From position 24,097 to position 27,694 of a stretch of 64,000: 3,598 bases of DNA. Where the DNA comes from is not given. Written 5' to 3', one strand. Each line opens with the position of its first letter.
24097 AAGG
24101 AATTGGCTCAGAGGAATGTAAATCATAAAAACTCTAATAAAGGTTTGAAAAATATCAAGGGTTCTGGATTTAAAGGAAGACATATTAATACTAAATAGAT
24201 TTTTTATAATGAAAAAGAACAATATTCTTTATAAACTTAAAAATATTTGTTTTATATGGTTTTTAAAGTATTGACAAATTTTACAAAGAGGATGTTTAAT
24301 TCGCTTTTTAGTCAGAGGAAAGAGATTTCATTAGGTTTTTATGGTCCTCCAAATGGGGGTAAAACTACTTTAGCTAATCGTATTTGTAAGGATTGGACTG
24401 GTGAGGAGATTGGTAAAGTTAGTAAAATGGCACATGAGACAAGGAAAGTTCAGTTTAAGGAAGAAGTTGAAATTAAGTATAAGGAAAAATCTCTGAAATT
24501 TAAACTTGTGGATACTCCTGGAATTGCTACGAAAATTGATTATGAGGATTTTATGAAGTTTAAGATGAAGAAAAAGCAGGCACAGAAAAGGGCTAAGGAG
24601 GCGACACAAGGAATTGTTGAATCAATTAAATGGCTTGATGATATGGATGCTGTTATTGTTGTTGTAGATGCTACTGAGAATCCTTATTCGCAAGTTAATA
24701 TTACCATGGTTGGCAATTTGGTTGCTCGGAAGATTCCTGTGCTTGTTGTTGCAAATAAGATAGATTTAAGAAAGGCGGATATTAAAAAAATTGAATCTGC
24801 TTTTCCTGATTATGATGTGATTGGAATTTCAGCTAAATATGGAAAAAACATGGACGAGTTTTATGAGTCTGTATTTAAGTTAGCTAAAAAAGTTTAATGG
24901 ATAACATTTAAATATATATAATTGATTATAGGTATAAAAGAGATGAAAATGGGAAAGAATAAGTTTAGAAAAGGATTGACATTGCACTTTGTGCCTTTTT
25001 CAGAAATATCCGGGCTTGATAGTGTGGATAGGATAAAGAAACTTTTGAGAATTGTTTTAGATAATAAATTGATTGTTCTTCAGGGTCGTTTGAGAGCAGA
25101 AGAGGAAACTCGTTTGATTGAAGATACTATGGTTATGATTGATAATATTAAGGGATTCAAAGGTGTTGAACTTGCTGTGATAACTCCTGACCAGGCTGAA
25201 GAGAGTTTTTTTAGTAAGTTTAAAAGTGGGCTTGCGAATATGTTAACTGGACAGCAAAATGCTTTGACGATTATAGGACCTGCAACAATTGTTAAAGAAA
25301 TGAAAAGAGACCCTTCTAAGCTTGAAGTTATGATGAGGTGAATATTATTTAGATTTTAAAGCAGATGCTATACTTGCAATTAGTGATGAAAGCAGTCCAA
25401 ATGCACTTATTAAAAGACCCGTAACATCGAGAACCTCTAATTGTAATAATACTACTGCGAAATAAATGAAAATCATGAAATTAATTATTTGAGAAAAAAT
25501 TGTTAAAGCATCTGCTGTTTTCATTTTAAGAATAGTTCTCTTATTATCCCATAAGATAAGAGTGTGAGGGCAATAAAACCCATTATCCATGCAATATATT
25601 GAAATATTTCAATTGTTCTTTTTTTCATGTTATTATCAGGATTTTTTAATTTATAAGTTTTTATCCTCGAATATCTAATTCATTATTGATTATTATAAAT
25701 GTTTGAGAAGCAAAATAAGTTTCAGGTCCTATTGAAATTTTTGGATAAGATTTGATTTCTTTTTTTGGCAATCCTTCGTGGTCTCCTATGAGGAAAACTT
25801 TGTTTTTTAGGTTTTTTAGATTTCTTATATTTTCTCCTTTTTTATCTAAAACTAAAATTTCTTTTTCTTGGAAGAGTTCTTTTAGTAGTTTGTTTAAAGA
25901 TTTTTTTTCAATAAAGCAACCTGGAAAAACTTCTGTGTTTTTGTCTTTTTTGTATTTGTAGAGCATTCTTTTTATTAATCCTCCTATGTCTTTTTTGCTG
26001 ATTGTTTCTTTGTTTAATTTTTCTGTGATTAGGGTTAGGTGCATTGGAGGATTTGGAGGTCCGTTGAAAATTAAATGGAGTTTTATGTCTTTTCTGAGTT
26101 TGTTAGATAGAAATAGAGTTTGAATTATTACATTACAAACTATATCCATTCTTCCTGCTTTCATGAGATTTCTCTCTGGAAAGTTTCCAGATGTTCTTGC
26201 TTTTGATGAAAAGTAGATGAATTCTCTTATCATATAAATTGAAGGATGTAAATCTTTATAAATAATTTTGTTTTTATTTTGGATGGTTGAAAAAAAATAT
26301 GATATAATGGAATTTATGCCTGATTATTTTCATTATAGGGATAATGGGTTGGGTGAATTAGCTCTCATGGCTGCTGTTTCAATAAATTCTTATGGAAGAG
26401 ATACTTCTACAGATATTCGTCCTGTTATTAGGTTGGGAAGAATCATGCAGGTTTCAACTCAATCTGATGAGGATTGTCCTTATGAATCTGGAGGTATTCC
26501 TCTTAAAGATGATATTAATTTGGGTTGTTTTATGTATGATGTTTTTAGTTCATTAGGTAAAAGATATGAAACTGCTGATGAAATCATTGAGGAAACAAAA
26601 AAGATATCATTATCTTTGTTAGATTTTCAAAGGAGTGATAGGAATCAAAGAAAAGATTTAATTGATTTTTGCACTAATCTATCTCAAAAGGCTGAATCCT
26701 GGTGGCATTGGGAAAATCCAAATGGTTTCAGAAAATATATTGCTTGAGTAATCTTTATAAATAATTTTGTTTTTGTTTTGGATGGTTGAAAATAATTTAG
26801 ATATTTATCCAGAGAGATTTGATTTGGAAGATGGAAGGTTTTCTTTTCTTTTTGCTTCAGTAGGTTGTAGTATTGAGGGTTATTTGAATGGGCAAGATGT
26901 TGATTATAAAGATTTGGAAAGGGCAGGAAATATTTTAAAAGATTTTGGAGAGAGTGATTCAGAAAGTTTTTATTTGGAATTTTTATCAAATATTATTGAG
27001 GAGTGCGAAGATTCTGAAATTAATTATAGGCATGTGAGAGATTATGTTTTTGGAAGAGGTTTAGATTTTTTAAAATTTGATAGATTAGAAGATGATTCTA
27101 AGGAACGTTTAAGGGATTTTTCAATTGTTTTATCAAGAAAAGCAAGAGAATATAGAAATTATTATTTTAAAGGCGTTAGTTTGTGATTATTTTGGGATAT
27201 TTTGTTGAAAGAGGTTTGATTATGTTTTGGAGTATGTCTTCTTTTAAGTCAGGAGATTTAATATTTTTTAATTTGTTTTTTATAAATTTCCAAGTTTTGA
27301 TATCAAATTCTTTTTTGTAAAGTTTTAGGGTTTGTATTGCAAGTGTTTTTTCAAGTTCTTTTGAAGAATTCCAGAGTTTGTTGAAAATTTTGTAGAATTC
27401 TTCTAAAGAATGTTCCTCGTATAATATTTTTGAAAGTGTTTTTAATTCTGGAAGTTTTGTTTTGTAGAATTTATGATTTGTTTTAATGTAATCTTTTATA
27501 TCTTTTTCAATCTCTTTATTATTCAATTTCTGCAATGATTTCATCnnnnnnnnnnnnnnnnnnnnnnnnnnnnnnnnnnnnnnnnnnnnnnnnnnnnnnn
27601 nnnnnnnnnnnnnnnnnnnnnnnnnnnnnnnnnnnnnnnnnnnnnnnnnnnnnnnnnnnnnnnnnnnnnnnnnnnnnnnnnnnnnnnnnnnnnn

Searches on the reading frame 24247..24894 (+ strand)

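Call 50: search_protein_families(library=pfam, proteins=[window:24247-24894:+], max_evalue=0.001)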
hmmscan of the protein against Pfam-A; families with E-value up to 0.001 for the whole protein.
window:24247-24894:+ (216 aa): 9 families
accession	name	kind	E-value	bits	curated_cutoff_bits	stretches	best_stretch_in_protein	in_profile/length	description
PF01926.29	MMR_HSR1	-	1.5e-15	57.8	21.9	1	30-171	3-113/113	50S ribosome-binding GTPase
PF00009.33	GTP_EFTU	-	5.7e-13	49.3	26.5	1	127-213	87-186/188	Elongation factor Tu GTP binding domain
PF02421.24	FeoB_N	-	1.4e-08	34.8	27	1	31-207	5-154/156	Ferrous iron transport protein B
PF03193.22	RsgA_GTPase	-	1.2e-06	28.9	30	0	132-207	22-102/174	RsgA GTPase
PF00025.27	Arf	-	1.2e-05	25.3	22.3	0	130-177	79-130/174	ADP-ribosylation factor family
PF16897.10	MMR_HSR1_Xtn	-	1.4e-05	25.4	35.2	1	163-211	56-102/106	C-terminal region of MMR_HSR1 domain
PF08477.19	Roc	-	5.7e-05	23.8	27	0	32-92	5-65/119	Ras of Complex, Roc, domain of DAPkinase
PF00735.24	Septin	-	8.5e-05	22.4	26.2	1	32-104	10-83/280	Septin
PF00004.35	AAA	-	0.00017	22.5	21.2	1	31-174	3-113/131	ATPase family associated with various cellular activities (AAA)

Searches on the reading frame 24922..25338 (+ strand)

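Call 50: search_protein_families(library=pfam, proteins=[window:24922-25338:+], max_evalue=0.001)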
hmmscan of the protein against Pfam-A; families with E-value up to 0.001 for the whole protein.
window:24922-25338:+ (139 aa): 1 family
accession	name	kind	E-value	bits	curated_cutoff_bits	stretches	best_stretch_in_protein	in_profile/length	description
PF09846.14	OapB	-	4.8e-16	59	27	1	31-135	3-100/104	Origin-associated protein OapB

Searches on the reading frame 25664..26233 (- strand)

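Call 19: search_protein_families(library=pfam, proteins=[window:25664-26233:-], max_evalue=0.01)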
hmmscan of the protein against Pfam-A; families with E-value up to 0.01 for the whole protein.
window:25664-26233:- (190 aa): 2 families
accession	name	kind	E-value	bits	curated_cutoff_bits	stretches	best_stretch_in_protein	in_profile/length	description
PF04013.17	Methyltrn_RNA_2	-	4.5e-40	137.9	25.5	1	2-187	1-194/198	Putative SAM-dependent RNA methyltransferase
PF24101.1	eWH_GTF3C1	-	0.0076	16.4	30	0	68-139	12-74/110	GTF3C1, extended winged-helix domain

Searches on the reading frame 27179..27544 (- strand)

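Call 19: search_protein_families(library=pfam, proteins=[window:27179-27544:-], max_evalue=0.01)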
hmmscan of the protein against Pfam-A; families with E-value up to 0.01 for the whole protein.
window:27179-27544:- (122 aa): 1 family
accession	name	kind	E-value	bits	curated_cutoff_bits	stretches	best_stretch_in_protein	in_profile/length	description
PF08713.17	DNA_alkylation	-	4.3e-11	43.3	21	1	2-118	3-120/213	DNA alkylation repair enzyme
